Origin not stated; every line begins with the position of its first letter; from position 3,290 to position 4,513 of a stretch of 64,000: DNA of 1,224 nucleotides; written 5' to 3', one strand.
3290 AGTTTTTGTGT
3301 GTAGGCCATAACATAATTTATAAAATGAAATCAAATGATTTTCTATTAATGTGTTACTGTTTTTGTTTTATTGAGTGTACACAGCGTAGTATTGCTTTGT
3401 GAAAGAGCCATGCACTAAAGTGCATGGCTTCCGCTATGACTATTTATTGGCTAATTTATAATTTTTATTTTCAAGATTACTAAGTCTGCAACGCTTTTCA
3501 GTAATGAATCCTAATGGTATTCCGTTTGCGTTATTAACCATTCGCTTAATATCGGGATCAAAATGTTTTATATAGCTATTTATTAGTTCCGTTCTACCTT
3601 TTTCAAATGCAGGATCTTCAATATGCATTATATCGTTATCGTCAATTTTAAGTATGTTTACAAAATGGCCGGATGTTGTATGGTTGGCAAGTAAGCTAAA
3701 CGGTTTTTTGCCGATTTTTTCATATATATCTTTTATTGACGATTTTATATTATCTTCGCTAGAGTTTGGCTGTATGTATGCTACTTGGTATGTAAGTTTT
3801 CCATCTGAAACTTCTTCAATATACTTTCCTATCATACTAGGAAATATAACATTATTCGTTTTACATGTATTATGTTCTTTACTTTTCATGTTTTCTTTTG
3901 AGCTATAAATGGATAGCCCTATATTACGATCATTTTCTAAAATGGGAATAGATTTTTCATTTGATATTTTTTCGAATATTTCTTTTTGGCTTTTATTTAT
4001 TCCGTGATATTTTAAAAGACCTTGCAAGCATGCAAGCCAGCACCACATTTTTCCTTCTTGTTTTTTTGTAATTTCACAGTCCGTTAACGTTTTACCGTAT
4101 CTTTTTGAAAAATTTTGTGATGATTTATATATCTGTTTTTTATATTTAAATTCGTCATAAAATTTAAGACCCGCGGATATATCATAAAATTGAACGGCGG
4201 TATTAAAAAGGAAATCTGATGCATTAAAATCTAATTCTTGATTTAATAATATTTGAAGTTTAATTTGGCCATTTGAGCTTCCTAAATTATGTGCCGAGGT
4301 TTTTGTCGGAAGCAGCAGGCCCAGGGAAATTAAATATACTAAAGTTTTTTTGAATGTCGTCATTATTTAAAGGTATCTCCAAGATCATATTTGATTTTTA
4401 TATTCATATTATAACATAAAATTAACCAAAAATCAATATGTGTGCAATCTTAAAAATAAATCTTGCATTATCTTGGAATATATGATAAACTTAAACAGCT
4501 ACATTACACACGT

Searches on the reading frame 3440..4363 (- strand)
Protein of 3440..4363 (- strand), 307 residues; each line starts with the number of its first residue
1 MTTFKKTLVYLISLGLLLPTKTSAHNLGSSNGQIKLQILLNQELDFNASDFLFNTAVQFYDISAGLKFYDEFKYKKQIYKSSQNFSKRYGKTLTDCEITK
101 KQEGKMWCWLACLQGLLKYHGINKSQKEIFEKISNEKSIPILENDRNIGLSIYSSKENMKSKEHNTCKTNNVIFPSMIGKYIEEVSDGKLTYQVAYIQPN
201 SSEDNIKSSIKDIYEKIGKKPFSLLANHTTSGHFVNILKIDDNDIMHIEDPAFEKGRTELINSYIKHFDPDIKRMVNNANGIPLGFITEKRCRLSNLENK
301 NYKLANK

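Call 60: search_protein_families(library=pfam, proteins=[window:3440-4363:-], max_evalue=0.001)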
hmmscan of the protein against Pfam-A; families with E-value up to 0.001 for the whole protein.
window:3440-4363:- (307 aa): 2 families
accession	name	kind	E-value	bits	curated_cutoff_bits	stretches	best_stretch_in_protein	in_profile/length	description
PF13529.12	Peptidase_C39_2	-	7.1e-06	27.1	24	1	101-252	7-143/143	Peptidase_C39 like family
PF03412.21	Peptidase_C39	-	1.9e-05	24.9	22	0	101-136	6-41/133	Peptidase C39 family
